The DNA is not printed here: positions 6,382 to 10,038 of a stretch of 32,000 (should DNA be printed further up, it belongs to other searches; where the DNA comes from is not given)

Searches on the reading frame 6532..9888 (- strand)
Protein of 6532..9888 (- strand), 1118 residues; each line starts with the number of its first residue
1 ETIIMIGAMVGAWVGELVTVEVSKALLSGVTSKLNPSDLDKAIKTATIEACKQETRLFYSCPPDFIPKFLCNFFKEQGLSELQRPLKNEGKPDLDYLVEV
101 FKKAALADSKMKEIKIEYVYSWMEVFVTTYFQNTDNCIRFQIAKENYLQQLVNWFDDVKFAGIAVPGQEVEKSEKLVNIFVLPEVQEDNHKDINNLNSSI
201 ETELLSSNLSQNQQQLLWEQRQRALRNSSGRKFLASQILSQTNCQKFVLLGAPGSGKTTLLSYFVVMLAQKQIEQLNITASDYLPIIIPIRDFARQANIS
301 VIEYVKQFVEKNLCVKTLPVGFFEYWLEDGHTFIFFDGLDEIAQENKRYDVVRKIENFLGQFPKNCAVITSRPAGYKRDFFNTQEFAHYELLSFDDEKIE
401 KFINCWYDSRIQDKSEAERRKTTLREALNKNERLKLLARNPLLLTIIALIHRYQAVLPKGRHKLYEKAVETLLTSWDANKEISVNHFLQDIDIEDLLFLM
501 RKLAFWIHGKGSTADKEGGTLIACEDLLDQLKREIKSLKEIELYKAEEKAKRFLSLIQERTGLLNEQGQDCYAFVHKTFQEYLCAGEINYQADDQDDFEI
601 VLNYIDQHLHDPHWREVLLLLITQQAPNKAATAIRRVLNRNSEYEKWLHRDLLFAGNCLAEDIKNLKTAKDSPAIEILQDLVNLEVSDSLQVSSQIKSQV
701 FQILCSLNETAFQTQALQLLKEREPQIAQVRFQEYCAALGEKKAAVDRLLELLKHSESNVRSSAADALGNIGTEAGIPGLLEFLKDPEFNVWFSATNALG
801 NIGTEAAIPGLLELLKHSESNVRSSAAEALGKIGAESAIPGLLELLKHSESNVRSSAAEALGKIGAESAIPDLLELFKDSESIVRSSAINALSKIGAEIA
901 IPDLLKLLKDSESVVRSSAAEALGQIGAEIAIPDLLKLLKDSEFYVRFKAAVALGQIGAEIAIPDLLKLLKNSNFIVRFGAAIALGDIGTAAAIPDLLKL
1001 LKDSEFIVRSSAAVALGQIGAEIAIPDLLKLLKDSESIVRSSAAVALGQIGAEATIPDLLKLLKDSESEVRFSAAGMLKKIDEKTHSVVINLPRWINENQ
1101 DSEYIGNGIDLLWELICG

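Call 9: search_protein_families(library=pfam, proteins=[window:6532-9888:-], max_evalue=0.001)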
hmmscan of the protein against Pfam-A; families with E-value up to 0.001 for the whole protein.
window:6532-9888:- (1118 aa): 21 families
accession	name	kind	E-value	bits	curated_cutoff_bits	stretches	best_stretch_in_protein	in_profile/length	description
PF13646.12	HEAT_2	-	3.4e-87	287.3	27.7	6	839-924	1-88/88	HEAT repeats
PF03130.22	HEAT_PBS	-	4.7e-66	212.1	20.9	8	915-941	1-27/27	PBS lyase HEAT-like repeat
PF02985.28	HEAT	-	1e-57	187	23.5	3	901-927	2-28/31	HEAT repeat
PF13513.12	HEAT_EZ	-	8.5e-33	112.7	27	0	744-771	28-55/55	HEAT-like repeat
PF22734.1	NNH2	-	1.1e-32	113.6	27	1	11-165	2-181/181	NACHT N-terminal Helical domain 2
PF00514.29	Arm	-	1.1e-21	76.5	20.6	0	745-771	13-39/41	Armadillo/beta-catenin-like repeat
PF25767.1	ARM_TBCD_2nd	-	1e-19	71.4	29.7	0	898-929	76-107/245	Tubulin-specific chaperone D-like, ARM repeats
PF05729.18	NACHT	-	1.4e-15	58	26.7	1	248-407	4-164/167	NACHT domain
PF01602.26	Adaptin_N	-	2.2e-13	50.1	37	1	1000-1087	87-183/524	Adaptin N terminal region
PF12717.13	Cnd1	-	2.1e-12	47.8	26.4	1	1022-1097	20-102/162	non-SMC mitotic condensation complex subunit 1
PF22646.2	PPP2R1A-like_HEAT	-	2.1e-10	41.4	27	0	1058-1081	11-34/78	PPP2R1A-like HEAT repeat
PF24714.1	TOR1L1_N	-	2.1e-10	40.9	43.3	0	901-995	84-164/281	TORTIFOLIA1 N-terminal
PF11838.14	ERAP1_C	-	1.1e-09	38.6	38.2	1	780-940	62-225/318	ERAP1-like C-terminal domain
PF12755.13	Vac14_Fab1_bd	-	1.3e-05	26.2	22.1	0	1053-1090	26-63/97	Vacuolar 14 Fab1-binding region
PF24883.2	NPHP3_N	-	3.3e-05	24.6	24.8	0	240-272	17-50/164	Nephrocystin 3, N-terminal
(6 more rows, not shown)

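Call 10: search_protein_families(library=padloc, proteins=[window:6532-9888:-], max_evalue=0.001)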
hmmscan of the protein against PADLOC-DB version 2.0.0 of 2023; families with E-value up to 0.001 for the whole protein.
window:6532-9888:- (1118 aa): 3 families
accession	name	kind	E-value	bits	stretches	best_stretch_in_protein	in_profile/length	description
PDLC02919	HEAT-ARM_XIII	-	6.8e-34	114.6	4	596-835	1341-1574/1972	-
PDLC01150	HEAT_CxxC_PDDEXK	-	5.5e-23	79.7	5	797-875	14-98/288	HEAT_CxxC_PD-DEXK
PDLC02973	WGR_XIII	-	3.4e-17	60.2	2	799-870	121-193/973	-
